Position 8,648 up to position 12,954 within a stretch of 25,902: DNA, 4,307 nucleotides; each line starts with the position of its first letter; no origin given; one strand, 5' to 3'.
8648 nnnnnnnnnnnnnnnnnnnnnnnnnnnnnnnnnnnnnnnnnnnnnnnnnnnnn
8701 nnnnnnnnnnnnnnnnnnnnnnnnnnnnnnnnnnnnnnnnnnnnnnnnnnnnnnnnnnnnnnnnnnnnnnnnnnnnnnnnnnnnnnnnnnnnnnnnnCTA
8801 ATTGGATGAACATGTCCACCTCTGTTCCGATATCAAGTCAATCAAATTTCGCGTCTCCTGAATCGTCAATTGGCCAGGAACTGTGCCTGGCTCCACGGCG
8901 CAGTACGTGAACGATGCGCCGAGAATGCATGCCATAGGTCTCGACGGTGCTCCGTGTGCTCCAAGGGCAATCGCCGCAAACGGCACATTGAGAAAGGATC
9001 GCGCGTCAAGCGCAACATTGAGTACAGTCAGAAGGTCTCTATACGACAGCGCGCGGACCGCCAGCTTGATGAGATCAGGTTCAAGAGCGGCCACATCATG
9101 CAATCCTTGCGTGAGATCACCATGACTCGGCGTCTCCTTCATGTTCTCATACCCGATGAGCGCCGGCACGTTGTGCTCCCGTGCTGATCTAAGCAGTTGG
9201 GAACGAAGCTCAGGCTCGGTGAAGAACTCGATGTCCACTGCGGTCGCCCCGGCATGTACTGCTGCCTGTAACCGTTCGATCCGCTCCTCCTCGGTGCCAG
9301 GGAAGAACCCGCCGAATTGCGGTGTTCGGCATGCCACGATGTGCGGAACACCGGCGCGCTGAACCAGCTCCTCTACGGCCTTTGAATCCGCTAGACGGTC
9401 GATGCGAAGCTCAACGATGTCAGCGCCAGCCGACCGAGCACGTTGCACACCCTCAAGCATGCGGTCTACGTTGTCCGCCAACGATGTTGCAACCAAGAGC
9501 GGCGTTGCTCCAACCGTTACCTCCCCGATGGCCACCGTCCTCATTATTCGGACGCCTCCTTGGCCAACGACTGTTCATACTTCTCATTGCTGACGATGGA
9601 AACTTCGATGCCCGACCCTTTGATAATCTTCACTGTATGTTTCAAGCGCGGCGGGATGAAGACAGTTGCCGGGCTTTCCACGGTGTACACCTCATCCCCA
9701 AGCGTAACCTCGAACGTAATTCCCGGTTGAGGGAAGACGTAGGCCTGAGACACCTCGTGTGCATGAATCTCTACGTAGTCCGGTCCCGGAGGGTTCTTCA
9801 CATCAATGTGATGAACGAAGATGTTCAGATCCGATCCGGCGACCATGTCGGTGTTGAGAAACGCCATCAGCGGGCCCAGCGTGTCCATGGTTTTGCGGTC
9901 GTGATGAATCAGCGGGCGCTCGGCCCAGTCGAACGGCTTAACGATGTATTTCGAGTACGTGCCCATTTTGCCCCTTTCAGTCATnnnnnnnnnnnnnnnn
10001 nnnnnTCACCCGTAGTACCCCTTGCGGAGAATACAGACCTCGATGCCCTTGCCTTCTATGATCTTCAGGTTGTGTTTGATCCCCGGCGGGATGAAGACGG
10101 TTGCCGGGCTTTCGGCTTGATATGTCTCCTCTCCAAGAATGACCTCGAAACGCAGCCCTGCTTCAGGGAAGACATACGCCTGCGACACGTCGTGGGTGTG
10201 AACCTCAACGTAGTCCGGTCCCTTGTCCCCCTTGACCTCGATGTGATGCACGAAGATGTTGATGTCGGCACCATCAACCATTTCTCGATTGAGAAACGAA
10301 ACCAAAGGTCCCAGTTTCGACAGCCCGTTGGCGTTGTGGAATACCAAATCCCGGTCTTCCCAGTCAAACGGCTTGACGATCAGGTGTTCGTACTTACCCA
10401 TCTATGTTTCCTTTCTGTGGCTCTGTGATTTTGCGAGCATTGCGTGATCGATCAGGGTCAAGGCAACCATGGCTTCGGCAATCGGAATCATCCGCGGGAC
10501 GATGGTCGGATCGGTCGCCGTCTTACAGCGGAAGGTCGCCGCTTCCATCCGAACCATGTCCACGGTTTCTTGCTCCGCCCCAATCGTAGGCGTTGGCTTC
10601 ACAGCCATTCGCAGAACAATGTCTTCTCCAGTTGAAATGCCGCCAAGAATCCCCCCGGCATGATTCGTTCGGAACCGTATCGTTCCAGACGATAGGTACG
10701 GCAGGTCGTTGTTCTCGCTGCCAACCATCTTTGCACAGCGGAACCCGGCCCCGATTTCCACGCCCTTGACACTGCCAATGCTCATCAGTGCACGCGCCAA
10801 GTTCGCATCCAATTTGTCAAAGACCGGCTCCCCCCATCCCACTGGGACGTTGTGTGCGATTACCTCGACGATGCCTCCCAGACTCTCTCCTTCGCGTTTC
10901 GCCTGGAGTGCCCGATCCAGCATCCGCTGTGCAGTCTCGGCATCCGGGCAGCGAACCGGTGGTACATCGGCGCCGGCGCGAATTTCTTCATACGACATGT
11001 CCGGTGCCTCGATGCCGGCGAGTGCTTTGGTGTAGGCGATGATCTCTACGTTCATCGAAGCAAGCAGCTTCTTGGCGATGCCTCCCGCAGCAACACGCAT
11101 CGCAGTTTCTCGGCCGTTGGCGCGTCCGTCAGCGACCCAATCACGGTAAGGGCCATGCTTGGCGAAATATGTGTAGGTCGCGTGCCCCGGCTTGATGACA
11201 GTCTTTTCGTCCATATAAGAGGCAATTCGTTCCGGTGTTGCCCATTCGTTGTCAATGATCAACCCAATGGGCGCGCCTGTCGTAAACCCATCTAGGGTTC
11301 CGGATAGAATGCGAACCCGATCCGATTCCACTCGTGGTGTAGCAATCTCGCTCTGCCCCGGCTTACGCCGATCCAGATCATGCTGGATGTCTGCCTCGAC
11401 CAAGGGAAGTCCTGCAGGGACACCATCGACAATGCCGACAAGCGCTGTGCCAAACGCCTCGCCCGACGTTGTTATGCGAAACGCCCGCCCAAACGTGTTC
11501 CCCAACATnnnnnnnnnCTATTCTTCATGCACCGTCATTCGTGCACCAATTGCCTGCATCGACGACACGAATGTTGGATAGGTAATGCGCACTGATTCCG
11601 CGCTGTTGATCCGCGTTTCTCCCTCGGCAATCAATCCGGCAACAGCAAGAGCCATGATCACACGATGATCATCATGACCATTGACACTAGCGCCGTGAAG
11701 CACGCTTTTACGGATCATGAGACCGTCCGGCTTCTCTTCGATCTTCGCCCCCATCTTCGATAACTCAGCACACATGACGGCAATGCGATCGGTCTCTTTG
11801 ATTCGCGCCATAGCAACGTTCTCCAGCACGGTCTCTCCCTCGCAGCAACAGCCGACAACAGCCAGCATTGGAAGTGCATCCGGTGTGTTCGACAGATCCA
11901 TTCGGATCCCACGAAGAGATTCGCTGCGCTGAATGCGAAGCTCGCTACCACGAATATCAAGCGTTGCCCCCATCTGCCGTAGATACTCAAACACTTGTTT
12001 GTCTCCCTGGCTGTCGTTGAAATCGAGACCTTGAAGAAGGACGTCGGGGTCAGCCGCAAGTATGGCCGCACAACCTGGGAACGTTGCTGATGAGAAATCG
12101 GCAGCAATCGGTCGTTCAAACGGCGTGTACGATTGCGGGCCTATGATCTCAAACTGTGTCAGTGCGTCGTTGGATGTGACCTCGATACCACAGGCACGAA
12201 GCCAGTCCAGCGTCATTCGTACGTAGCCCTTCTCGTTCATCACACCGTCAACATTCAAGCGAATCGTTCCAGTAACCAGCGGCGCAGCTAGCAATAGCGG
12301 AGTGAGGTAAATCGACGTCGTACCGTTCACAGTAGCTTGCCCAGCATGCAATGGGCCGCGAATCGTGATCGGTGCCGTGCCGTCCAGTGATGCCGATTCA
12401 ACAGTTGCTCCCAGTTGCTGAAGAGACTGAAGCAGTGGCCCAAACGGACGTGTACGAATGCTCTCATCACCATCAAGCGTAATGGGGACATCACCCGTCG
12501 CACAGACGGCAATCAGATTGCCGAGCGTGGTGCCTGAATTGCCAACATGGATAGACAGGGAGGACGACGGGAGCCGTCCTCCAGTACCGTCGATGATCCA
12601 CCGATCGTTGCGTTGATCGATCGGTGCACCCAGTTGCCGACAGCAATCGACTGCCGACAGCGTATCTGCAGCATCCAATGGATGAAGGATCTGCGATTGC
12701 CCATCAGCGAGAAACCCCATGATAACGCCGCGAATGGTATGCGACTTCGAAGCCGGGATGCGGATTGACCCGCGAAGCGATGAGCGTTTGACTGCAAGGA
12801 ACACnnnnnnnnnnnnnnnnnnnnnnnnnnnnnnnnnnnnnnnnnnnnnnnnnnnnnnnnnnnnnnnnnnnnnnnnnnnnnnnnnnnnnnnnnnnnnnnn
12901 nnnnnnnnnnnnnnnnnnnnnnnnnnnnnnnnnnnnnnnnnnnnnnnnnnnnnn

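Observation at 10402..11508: Chorismate synthase homologue missing its invariant Ser/His/Arg substrate residues but keeping the flavin machinery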

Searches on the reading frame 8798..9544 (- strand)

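Call 3: search_protein_families(library=pfam, proteins=[window:8798-9544:-])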
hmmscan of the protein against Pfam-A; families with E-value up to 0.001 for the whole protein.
window:8798-9544:- (248 aa): 1 family
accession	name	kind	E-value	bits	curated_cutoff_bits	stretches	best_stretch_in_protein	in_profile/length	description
PF01487.21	DHquinase_I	-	1.3e-39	137.1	22.2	1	23-234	6-229/230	Type I 3-dehydroquinase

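Call 54: search_protein_families(library=ncbifam, proteins=[window:8798-9544:-], max_evalue=0.01)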
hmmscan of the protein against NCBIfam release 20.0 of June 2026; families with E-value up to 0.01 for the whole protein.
window:8798-9544:- (248 aa): 6 families
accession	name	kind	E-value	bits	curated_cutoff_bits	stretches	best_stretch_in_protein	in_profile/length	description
TIGR01093.1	aroD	equivalog_domain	1.1e-37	130.3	139.3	1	23-234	8-228/229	type I 3-dehydroquinate dehydratase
NF002683.0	PRK02412.2-2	equivalog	8.6e-27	94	329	1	29-241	11-214/215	3-dehydroquinate dehydratase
NF006802.0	PRK09310.1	equivalog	1.7e-05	23.8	598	1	41-231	25-203/477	bifunctional 3-dehydroquinate dehydratase/shikimate dehydrogenase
NF001540.0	PRK00366.1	equivalog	0.00013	20.9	345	1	2-70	17-89/364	flavodoxin-dependent (E)-4-hydroxy-3-methylbut-2-enyl-diphosphate synthase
TIGR00612.1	ispG_gcpE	equivalog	0.001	18.3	280.25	1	2-63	5-70/357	(E)-4-hydroxy-3-methylbut-2-enyl-diphosphate synthase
NF010091.0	PRK13576.1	equivalog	0.0024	17.7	263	1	39-240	23-208/216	type I 3-dehydroquinate dehydratase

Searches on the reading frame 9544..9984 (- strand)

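Call 3: search_protein_families(library=pfam, proteins=[window:9544-9984:-])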
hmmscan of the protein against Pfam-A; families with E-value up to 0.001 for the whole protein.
window:9544-9984:- (146 aa): 1 family
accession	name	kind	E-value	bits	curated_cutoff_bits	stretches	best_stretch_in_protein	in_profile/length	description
PF07883.17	Cupin_2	-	0.00079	19.5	27.2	0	65-119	6-57/70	Cupin domain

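Call 54: search_protein_families(library=ncbifam, proteins=[window:9544-9984:-], max_evalue=0.01)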
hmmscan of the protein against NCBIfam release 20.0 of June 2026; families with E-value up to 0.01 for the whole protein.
window:9544-9984:- (146 aa): 0 families

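Call 64: search_protein_families(library=pfam, proteins=[window:9544-9984:-], max_evalue=1)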
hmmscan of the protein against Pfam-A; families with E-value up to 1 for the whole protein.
window:9544-9984:- (146 aa): 2 families
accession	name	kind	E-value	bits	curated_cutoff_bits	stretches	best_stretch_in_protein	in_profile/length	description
PF07883.17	Cupin_2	-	0.00079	19.5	27.2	1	65-119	6-57/70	Cupin domain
PF13149.12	Mfa_like_1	-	0.17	12.3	27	1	71-123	175-232/246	Fimbrillin-like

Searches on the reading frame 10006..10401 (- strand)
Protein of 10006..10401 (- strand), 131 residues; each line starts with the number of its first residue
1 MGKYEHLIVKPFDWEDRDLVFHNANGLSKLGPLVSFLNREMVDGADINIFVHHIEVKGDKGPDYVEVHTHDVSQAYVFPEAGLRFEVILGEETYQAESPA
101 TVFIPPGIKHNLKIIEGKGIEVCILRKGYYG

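Call 3: search_protein_families(library=pfam, proteins=[window:10006-10401:-])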
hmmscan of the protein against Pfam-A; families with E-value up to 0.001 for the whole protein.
window:10006-10401:- (131 aa): 0 families

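Call 54: search_protein_families(library=ncbifam, proteins=[window:10006-10401:-], max_evalue=0.01)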
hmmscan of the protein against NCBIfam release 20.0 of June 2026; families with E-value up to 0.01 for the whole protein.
window:10006-10401:- (131 aa): 0 families

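Call 64: search_protein_families(library=pfam, proteins=[window:10006-10401:-], max_evalue=1)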
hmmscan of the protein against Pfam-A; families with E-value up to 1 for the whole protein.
window:10006-10401:- (131 aa): 1 family
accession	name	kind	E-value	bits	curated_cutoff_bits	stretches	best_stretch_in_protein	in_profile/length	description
PF07883.17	Cupin_2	-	0.0028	17.8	27.2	1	62-114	9-58/70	Cupin domain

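Call 65: search_solved_structures(query=window:10006-10401:-, max_evalue=1)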
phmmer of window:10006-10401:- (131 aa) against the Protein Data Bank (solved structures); distinct sequences matched with E-value up to 1: 6.
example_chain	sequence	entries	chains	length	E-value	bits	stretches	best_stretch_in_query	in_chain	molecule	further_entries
6j4b_A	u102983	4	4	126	0.0073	19.6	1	37-118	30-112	Cupin superfamily protein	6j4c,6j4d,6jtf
7eqk_A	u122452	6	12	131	0.043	17.1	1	60-117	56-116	Cupin domain-containing protein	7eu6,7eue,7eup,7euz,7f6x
1yhf_A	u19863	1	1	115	0.053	16.8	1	36-118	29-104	hypothetical protein SPy1581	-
4e2g_A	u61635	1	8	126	0.29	14.4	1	27-117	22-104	Cupin 2 conserved barrel domain protein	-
5nnp_C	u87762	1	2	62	0.62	13.3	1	41-80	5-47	Putative uncharacterized protein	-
5nnr_C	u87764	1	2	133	0.69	13.2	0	18-75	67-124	HypK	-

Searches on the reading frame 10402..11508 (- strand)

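Call 3: search_protein_families(library=pfam, proteins=[window:10402-11508:-])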
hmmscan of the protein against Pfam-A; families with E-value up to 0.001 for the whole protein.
window:10402-11508:- (368 aa): 1 family
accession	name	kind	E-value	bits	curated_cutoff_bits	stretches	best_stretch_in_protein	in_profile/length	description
PF01264.26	Chorismate_synt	-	2.8e-116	388.2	27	1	10-357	1-327/327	Chorismate synthase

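Call 54: search_protein_families(library=ncbifam, proteins=[window:10402-11508:-], max_evalue=0.01)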
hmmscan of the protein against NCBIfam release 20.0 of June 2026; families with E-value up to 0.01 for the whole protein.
window:10402-11508:- (368 aa): 3 families
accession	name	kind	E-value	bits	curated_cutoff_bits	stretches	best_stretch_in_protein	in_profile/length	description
NF003793.1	PRK05382.1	equivalog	2.8e-121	404.5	321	1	11-357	1-343/344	chorismate synthase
TIGR00033.1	aroC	equivalog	6.1e-121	403.7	212.2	1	10-360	1-348/351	chorismate synthase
NF009113.0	PRK12463.1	equivalog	2.4e-59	201.3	799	1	11-359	2-366/390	chorismate synthase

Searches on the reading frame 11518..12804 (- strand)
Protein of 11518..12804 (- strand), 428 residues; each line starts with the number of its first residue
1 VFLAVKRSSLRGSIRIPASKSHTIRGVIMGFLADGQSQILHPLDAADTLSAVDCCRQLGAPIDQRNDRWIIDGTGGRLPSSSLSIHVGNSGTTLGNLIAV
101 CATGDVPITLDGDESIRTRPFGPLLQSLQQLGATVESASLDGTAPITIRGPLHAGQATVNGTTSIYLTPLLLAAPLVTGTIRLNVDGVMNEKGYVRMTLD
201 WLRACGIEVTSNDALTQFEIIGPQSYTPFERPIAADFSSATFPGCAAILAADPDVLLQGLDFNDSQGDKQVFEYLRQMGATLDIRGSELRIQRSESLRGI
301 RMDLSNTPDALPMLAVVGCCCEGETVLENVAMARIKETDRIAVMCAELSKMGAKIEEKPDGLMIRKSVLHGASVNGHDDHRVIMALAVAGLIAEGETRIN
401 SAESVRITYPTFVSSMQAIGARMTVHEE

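Call 4: search_protein_families(library=pfam, proteins=[window:11518-12804:-])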
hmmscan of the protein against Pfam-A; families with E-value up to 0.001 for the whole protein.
window:11518-12804:- (428 aa): 1 family
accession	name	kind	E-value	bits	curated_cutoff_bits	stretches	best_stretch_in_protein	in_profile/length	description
PF00275.25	EPSP_synthase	-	1.5e-102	343.9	22.8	1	7-415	4-416/417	EPSP synthase (3-phosphoshikimate 1-carboxyvinyltransferase)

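Call 48: search_solved_structures(query=window:11518-12804:-, max_evalue=1e-20, show_alignments=2)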
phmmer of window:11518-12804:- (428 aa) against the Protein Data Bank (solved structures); distinct sequences matched with E-value up to 1e-20: 39.
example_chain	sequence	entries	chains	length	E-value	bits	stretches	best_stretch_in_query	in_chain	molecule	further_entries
3nvs_A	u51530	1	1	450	2.7e-54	187.8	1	10-414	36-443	3-phosphoshikimate 1-carboxyvinyltransferase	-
7pxy_A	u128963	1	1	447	7.8e-53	183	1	10-418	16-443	3-phosphoshikimate 1-carboxyvinyltransferase, chloroplastic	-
7tm4_A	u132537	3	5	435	3.5e-52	180.9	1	10-415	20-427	3-phosphoshikimate 1-carboxyvinyltransferase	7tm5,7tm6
2qfs_A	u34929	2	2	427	3.5e-51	177.6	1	10-415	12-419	3-phosphoshikimate 1-carboxyvinyltransferase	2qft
1g6s_A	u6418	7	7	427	8.9e-51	176.2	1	10-415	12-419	EPSP SYNTHASE | 3-phosphoshikimate 1-carboxyvinyltransferase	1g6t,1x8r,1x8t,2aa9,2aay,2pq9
2qfq_A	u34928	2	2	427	1.2e-50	175.8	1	10-415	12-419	3-phosphoshikimate 1-carboxyvinyltransferase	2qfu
3fk0_A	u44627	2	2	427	2.3e-50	174.8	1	10-415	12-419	3-phosphoshikimate 1-carboxyvinyltransferase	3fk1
9uow_A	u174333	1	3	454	2.8e-50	174.6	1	9-415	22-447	3-phosphoshikimate 1-carboxyvinyltransferase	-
1eps_A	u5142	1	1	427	5.9e-50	173.5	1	10-415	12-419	5-ENOL-PYRUVYL-3-PHOSPHATE SYNTHASE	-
1mi4_A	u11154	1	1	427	6e-50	173.5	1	10-415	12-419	5-enolpyruvylshikimate-3-phosphate synthase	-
3fjx_A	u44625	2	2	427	6e-50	173.5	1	10-415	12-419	3-phosphoshikimate 1-carboxyvinyltransferase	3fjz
5xwb_A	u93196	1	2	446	7.7e-50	173.1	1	9-416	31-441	3-phosphoshikimate 1-carboxyvinyltransferase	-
1q36_A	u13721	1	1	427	1.1e-49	172.6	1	10-415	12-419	3-phosphoshikimate 1-carboxyvinyltransferase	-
7m0o_A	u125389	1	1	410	1.3e-49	172.4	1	14-414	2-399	3-phosphoshikimate 1-carboxyvinyltransferase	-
9war_A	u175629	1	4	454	4.8e-49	170.5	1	9-414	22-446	5-enolpyruvylshikimate-3-phosphate synthase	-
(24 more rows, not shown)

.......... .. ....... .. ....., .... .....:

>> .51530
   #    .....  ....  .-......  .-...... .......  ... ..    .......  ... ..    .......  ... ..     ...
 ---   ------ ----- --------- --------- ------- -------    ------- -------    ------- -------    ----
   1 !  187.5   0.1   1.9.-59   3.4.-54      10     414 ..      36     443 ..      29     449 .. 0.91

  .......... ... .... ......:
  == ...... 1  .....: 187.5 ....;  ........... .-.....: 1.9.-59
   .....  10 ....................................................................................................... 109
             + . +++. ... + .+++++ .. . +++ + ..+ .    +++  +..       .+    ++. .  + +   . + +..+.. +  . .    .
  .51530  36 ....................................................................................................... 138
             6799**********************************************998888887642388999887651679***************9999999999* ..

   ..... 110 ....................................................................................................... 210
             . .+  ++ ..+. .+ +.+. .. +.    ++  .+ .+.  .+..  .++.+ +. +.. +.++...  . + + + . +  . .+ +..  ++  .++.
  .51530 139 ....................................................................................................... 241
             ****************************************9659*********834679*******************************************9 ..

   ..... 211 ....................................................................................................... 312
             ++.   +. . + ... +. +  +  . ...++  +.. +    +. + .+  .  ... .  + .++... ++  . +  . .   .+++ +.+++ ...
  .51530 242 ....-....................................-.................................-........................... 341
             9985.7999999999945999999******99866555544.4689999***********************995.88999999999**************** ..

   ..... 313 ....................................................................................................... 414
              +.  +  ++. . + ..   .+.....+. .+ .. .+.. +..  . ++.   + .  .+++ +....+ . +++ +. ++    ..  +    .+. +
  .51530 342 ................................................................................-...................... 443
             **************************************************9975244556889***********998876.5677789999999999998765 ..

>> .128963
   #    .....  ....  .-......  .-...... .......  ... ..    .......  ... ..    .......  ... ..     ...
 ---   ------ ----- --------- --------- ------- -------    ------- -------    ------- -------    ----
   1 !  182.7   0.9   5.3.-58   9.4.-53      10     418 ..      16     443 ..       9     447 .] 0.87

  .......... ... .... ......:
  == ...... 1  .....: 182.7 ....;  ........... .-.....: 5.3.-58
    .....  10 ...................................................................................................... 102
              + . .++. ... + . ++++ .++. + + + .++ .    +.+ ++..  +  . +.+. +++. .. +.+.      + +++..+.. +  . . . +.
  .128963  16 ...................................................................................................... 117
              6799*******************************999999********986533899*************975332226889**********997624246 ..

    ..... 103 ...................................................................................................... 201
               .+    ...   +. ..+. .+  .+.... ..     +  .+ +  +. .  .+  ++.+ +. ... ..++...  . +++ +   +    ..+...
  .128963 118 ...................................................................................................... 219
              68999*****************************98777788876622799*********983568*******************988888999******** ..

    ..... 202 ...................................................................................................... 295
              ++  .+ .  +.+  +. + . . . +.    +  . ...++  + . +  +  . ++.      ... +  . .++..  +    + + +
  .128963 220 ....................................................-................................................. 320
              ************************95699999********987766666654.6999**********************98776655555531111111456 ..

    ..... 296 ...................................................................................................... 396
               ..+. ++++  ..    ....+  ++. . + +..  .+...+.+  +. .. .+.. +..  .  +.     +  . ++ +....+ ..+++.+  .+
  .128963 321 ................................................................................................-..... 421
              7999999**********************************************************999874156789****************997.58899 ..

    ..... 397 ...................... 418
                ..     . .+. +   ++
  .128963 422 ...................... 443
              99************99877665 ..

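Call 54: search_protein_families(library=ncbifam, proteins=[window:11518-12804:-], max_evalue=0.01)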
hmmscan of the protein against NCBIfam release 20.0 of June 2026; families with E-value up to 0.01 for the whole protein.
window:11518-12804:- (428 aa): 6 families
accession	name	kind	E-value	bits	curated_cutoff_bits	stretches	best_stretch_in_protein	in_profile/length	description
TIGR01356.1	aroA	equivalog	2e-113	379.4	287.25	1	12-421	1-414/415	3-phosphoshikimate 1-carboxyvinyltransferase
NF008816.0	PRK11860.1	equivalog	2.1e-72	244.3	943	1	9-420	14-436/662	bifunctional 3-phosphoshikimate 1-carboxyvinyltransferase/cytidylate kinase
NF011381.1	PRK14806.1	equivalog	1.6e-56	192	902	1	3-425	305-732/733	bifunctional prephenate dehydrogenase/3-phosphoshikimate 1-carboxyvinyltransferase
NF006873.0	PRK09369.1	subfamily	2.8e-26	92.1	297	1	7-425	9-416/419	UDP-N-acetylglucosamine 1-carboxyvinyltransferase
TIGR01072.1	murA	equivalog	1.7e-25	89.7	392.7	1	8-423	10-414/416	UDP-N-acetylglucosamine 1-carboxyvinyltransferase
NF009470.0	PRK12830.1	equivalog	7.2e-15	54.6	552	1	275-426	266-415/417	UDP-N-acetylglucosamine 1-carboxyvinyltransferase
